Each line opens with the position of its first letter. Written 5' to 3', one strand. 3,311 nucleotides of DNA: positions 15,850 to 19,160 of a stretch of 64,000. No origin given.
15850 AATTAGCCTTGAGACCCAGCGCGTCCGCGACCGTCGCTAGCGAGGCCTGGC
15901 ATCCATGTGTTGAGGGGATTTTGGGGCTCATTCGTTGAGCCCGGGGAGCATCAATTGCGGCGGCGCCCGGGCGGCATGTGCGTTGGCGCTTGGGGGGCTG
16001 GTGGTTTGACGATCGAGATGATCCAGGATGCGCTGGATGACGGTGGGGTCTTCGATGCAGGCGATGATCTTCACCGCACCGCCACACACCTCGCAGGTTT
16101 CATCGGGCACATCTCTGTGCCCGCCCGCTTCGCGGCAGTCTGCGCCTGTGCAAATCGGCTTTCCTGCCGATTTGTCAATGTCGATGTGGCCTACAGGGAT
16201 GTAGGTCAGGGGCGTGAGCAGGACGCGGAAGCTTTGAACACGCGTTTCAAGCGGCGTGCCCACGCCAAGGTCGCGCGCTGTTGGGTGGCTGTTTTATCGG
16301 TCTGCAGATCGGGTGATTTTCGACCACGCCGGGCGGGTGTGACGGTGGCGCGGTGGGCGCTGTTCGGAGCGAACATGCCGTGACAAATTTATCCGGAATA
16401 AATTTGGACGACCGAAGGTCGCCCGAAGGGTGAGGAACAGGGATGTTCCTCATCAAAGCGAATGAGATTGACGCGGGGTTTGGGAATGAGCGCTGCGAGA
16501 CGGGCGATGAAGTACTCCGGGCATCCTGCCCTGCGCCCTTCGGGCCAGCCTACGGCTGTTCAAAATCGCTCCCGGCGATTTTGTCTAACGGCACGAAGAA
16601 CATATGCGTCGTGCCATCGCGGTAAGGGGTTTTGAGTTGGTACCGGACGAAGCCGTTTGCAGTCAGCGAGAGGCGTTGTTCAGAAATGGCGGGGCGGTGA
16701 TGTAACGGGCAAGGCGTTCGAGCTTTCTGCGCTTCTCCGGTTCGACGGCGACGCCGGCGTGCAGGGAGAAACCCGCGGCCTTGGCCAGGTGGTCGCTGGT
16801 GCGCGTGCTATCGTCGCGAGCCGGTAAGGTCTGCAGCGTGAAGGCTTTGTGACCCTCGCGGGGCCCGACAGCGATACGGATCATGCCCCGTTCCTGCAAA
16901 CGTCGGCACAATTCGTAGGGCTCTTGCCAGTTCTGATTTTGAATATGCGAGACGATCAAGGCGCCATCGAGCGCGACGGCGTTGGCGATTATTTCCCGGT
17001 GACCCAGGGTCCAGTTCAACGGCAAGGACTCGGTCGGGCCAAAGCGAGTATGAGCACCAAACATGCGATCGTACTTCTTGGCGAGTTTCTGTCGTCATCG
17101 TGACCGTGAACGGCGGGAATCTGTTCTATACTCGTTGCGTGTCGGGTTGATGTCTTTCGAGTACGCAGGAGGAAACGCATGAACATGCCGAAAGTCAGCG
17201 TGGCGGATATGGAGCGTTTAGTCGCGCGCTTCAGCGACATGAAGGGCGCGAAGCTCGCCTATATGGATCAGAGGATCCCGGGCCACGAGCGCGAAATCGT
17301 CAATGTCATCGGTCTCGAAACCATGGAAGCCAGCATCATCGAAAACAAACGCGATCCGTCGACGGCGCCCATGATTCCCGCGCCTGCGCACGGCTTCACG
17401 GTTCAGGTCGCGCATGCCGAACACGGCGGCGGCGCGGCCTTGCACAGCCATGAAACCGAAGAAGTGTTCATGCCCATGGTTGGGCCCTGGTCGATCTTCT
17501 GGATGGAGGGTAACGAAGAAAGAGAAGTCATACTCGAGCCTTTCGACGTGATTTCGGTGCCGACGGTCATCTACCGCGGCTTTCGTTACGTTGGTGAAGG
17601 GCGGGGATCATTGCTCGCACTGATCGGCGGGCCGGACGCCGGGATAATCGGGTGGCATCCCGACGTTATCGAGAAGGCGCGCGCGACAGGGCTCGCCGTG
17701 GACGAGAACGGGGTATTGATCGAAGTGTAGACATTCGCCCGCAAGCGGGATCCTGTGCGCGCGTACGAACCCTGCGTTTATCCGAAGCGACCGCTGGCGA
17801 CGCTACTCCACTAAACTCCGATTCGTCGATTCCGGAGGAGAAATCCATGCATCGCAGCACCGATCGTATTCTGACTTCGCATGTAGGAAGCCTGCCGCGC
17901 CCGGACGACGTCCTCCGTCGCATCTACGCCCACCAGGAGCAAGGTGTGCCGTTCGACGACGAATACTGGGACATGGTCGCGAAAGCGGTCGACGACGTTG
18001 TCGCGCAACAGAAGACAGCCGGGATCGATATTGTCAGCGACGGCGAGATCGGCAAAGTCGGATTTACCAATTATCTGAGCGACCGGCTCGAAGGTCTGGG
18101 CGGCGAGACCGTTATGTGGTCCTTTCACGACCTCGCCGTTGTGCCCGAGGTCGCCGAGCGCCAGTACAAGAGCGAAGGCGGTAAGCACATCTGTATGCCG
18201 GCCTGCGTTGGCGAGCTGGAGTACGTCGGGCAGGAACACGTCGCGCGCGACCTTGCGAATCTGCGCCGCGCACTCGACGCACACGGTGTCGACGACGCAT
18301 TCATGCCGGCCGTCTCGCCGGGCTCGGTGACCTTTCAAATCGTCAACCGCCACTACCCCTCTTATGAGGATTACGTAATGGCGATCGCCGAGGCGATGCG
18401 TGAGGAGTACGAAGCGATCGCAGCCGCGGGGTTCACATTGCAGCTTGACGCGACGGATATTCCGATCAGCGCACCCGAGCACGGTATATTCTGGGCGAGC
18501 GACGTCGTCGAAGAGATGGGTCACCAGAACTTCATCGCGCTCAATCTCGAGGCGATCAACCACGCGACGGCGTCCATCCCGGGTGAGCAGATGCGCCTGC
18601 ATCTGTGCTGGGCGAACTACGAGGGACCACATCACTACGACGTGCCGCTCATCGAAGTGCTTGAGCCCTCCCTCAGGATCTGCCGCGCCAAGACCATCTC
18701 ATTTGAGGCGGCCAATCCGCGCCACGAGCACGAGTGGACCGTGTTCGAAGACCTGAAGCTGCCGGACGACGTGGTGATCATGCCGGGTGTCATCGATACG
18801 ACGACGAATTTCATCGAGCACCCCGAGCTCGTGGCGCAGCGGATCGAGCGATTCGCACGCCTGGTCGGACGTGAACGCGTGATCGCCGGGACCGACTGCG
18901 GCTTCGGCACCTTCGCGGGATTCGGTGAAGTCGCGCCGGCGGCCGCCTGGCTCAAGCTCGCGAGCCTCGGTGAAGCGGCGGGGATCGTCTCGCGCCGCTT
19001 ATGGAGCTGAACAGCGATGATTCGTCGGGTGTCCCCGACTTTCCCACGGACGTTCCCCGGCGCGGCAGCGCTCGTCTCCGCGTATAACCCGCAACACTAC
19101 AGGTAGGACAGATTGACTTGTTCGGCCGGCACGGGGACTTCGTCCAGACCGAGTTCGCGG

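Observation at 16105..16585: Family of about 70-75 bp stacked-hairpin micro-elements in which structure, not sequence, is conserved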

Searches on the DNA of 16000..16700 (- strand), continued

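Call 52: search_dna_similar(query=window:16513-16584:-, collection=plasmids, mode=distant, max_rows=30, max_evalue=0.001)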
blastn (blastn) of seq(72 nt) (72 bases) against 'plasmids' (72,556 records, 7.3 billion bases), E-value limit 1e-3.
Records with a match: 7; places in all: 7; records where one place covers at least 80% of the query: 0.
Best place of each record, by identity: 80-90% 7.
By first word of the organism name: Salmonella 4; Klebsiella 3.
By predicted mobility (MOB-suite, as given by PLSDB): non-mobilizable 7.
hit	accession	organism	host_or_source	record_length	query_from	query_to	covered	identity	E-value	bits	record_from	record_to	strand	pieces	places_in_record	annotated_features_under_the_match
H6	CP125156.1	Klebsiella pneumoniae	-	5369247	1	42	58%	88.1%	2e-5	55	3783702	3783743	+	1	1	none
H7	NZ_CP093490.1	Klebsiella pneumoniae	Homo sapiens,Isolated from blood of a ...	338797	1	42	58%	88.1%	2e-5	55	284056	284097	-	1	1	none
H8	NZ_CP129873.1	Klebsiella pneumoniae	Homo sapiens,whole organism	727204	1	42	58%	88.1%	2e-5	55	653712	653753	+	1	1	none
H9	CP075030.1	Salmonella enterica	-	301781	1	41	57%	85.4%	1e-3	48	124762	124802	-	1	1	none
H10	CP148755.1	Salmonella enterica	Pig,single cell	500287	1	41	57%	85.4%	1e-3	48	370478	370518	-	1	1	none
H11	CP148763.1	Salmonella enterica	Pig,single cell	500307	1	41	57%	85.4%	1e-3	48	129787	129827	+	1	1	none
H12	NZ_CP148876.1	Salmonella enterica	Homo sapiens,single cell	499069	1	41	57%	85.4%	1e-3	48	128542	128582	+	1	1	none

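Call 56: build_rna_model(alignment_id=A3)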
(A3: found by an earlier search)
Model R2 built from alignment A3 (116 sequences, 204 columns); structure: stored with the alignment.
model positions 73; base pairs 24; branch points 3; effective number of sequences 5.94; information 0.773 bits per position. Calibrated on 0.2 Mb of random sequence (short: E-values are rough).
structure used (alignment columns):
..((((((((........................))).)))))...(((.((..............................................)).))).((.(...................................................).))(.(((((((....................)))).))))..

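Call 57: search_with_rna_model(model_id=R2, source=window, filters=off, max_evalue=1)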
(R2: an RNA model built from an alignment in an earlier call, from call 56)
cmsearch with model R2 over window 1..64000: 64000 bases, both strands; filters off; matches with E-value up to 1: 14.
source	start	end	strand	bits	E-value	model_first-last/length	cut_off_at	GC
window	16513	16584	-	86.8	2.3e-20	1-73/73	no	0.62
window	16383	16454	+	81.4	5.5e-19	1-73/73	no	0.49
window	27417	27488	+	81.4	5.5e-19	1-73/73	no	0.49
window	50823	50895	-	79.9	1.3e-18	1-73/73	no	0.62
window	27544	27619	+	64.1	1.3e-14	1-73/73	no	0.63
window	16101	16175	-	63.3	2.1e-14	1-73/73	no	0.63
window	27058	27133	+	62.6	3.2e-14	1-73/73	no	0.54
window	27007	27082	-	43.7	2e-09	1-73/73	no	0.66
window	16150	16210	+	21.2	0.001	1-73/73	no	0.52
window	18724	18794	+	13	0.13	1-73/73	no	0.61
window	27108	27156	-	11.4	0.33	1-73/73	no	0.45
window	36821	36878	+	11.3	0.34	1-73/73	no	0.66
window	47313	47390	+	10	0.71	1-73/73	no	0.59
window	41775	41838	+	9.7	0.86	1-73/73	no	0.75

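Call 65: search_with_rna_model(model_id=R2, sources=[L085, L086, L087, L088, L089, L090, L091, L092, L093, L094, L095, L096, L097, L098, L099, L100, L101, L102, L103, L104, L105, L106, L107, L108, L109, L110, L111, L112, L113, L114, L115, L116, L117, L118, L119, L120, L121, L122], max_evalue=0.001, make_alignment=true)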
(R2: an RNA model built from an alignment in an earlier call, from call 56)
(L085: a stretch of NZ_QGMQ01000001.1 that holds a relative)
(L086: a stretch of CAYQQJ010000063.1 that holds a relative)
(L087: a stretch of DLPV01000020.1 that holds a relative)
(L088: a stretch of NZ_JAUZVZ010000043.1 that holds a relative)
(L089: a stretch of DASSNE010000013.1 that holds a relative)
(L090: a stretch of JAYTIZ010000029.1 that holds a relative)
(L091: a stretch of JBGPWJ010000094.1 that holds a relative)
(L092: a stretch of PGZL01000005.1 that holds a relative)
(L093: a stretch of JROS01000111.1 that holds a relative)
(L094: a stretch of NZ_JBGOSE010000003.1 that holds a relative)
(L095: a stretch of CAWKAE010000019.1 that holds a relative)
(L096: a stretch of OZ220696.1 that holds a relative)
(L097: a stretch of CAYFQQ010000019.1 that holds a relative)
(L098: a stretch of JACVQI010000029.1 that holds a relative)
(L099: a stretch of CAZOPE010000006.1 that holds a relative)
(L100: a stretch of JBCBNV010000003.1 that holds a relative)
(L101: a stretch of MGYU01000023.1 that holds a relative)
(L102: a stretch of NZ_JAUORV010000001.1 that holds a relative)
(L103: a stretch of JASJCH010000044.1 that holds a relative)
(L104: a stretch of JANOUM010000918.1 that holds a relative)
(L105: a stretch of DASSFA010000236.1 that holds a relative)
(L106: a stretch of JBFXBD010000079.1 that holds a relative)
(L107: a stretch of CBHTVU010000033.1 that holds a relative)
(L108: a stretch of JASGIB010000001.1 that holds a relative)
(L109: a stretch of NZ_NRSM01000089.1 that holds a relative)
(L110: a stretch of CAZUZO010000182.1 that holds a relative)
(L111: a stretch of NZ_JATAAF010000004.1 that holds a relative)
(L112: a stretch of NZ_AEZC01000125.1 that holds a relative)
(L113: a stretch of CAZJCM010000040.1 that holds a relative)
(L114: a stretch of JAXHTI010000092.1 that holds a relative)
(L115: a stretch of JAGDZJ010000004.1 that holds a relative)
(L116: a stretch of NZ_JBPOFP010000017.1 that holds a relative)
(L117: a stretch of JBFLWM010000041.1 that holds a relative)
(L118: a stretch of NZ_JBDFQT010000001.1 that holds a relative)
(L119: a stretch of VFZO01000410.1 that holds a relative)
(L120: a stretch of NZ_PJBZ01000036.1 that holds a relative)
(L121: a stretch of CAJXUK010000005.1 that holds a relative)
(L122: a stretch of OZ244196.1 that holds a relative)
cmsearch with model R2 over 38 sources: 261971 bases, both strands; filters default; matches with E-value up to 0.001: 58.
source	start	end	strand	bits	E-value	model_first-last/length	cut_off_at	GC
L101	2089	2160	+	88.1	4.2e-20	1-73/73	no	0.5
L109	313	385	+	87.9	4.8e-20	1-73/73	no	0.63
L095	6291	6363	-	87.3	7.1e-20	1-73/73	no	0.58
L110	1504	1576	-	87.1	7.6e-20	1-73/73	no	0.64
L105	1074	1146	-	86.7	9.9e-20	1-73/73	no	0.51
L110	1598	1670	-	85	2.7e-19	1-73/73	no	0.59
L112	2917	2989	+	84.1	4.4e-19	1-73/73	no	0.55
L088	4293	4365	-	83.7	5.6e-19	1-73/73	no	0.44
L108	7638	7709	+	83.4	6.9e-19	1-73/73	no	0.61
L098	1305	1378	+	83.2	7.8e-19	1-73/73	no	0.47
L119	3623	3694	-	82.2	1.4e-18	1-73/73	no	0.65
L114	296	367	+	81.9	1.7e-18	1-73/73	no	0.57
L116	6253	6325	+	81.9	1.7e-18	1-73/73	no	0.37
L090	1546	1618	+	81.8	1.7e-18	1-73/73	no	0.59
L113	6508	6579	+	81.6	1.9e-18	1-73/73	no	0.65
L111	6756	6827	-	81.5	2e-18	1-73/73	no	0.6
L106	1235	1306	+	81.2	2.4e-18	1-73/73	no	0.61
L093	1323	1394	+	80.8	3.1e-18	1-73/73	no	0.62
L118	3277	3349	-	80.5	3.6e-18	1-73/73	no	0.66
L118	3461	3533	-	80.5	3.6e-18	1-73/73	no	0.66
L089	2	74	-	78.7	1e-17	1-73/73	no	0.66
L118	5562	5634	-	78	1.6e-17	1-73/73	no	0.68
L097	5073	5143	-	77.5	2.1e-17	1-73/73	no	0.62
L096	2862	2933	+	77.1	2.7e-17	1-73/73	no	0.62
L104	157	228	-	77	2.9e-17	1-73/73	no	0.58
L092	5344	5416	-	76.1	4.8e-17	1-73/73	no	0.62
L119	4081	4152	-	75.5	6.8e-17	1-73/73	no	0.69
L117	5553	5625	-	75.1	8.5e-17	1-73/73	no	0.6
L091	600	672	-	74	1.7e-16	1-73/73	no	0.56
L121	538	610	-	72.2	4.7e-16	1-73/73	no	0.51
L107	71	143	+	70.9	1e-15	1-73/73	no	0.62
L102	7159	7232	-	70.7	1.1e-15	1-73/73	no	0.53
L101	1877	1948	+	70.3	1.4e-15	1-73/73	no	0.54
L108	7369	7449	+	68.6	3.9e-15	1-73/73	no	0.63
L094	136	204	-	66.7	1.1e-14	1-73/73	no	0.52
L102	6885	6953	-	66.7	1.2e-14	1-73/73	no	0.54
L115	2810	2881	-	66.6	1.2e-14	1-73/73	no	0.54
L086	2309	2381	-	64.2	5.2e-14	1-73/73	no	0.55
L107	144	216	+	63.7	6.9e-14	1-73/73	no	0.58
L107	6229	6301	+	62.3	1.6e-13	1-73/73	no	0.62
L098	1134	1208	+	61.6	2.4e-13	1-73/73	no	0.47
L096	2778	2861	+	61.2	2.9e-13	1-73/73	no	0.58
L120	1885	1955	+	59.4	8.3e-13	1-73/73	no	0.44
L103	7153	7232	-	58.1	1.8e-12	1-73/73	no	0.66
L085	7528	7596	+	57.5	2.6e-12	1-73/73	no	0.68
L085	7620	7679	+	53.8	2.3e-11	1-73/73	no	0.7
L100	7005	7073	-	42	2.2e-08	1-73/73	no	0.61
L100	7173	7241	-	42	2.2e-08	1-73/73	no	0.61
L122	1420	1500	-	41.7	2.6e-08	1-73/73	no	0.49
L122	1589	1669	-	41.7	2.6e-08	1-73/73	no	0.49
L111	6559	6637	+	40.8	4.5e-08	1-73/73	no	0.62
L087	742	800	+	40.6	5e-08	1-73/73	no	0.54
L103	7075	7147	-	40.3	6e-08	1-73/73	no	0.74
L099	2191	2263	-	33.1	4e-06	1-73/73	no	0.51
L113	6594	6661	+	31.8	8.9e-06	1-73/73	no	0.71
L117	5673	5793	-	29.2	3.9e-05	1-73/73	no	0.65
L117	6200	6241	+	27.5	0.00011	1-73/73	no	0.74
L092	5465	5513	-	27.3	0.00012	1-73/73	no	0.59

Alignment A5: 58 matches aligned to the model, 192 columns, each read 5' to 3' on its own strand. Consensus structure (alignment columns), stored with it:
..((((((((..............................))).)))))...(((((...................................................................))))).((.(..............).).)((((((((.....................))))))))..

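Call 82: search_with_rna_model(model_id=R2, sources=[L126, L127, L128, L129], max_evalue=0.01)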
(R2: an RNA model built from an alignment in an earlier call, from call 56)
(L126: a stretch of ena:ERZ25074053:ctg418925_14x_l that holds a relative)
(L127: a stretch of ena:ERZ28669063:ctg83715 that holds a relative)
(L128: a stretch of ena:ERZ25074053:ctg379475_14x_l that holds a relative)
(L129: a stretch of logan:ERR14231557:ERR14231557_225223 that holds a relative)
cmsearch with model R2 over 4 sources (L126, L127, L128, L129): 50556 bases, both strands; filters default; matches with E-value up to 0.01: 17.
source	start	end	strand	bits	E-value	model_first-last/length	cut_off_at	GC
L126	13747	13818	+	86.8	1.8e-20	1-73/73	no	0.62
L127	13747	13818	+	86.8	1.8e-20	1-73/73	no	0.62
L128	9637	9708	+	86.8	1.8e-20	1-73/73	no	0.62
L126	2843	2914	-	81.4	4.3e-19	1-73/73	no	0.49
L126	13877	13948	-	81.4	4.3e-19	1-73/73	no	0.49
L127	2843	2914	-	81.4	4.3e-19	1-73/73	no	0.49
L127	13877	13948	-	81.4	4.3e-19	1-73/73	no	0.49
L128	9767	9838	-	81.4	4.3e-19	1-73/73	no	0.49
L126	2712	2787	-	64.1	1e-14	1-73/73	no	0.63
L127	2712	2787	-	64.1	1e-14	1-73/73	no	0.63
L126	14156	14230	+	63.3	1.6e-14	1-73/73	no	0.63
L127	14156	14230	+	63.3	1.6e-14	1-73/73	no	0.63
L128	10046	10120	+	63.3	1.6e-14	1-73/73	no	0.63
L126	3198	3273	-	62.6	2.5e-14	1-73/73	no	0.54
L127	3198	3273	-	62.6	2.5e-14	1-73/73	no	0.54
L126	3249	3324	+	43.7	1.6e-09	1-73/73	no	0.66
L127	3249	3324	+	43.7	1.6e-09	1-73/73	no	0.66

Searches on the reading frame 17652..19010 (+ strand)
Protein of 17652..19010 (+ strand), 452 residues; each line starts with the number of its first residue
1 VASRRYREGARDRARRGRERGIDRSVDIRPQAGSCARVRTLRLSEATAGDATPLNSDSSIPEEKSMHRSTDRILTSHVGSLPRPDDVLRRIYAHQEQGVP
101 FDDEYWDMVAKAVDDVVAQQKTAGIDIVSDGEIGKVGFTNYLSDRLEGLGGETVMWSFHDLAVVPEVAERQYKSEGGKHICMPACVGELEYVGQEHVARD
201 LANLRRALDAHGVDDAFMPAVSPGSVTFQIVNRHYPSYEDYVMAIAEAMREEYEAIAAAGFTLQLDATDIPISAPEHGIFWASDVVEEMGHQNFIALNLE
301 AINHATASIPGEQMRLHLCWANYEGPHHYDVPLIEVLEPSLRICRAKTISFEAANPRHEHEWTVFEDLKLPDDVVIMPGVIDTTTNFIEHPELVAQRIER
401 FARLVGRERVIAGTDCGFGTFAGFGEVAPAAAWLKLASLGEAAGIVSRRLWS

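Call 15: search_protein_families(library=pfam, proteins=[window:17652-19010:+])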
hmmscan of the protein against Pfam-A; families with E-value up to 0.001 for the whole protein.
window:17652-19010:+ (452 aa): 1 family
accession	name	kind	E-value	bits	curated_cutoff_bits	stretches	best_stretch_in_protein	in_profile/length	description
PF01717.24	Meth_synt_2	-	7.8e-12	45.6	21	1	239-420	146-305/324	Cobalamin-independent synthase, Catalytic domain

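Call 79: find_encoding_contigs(protein=window:17652-19010:+, flank=4000, max_places=8)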
Protein window:17652-19010:+ (452 aa): no gene with exactly this product is on record in the collection.
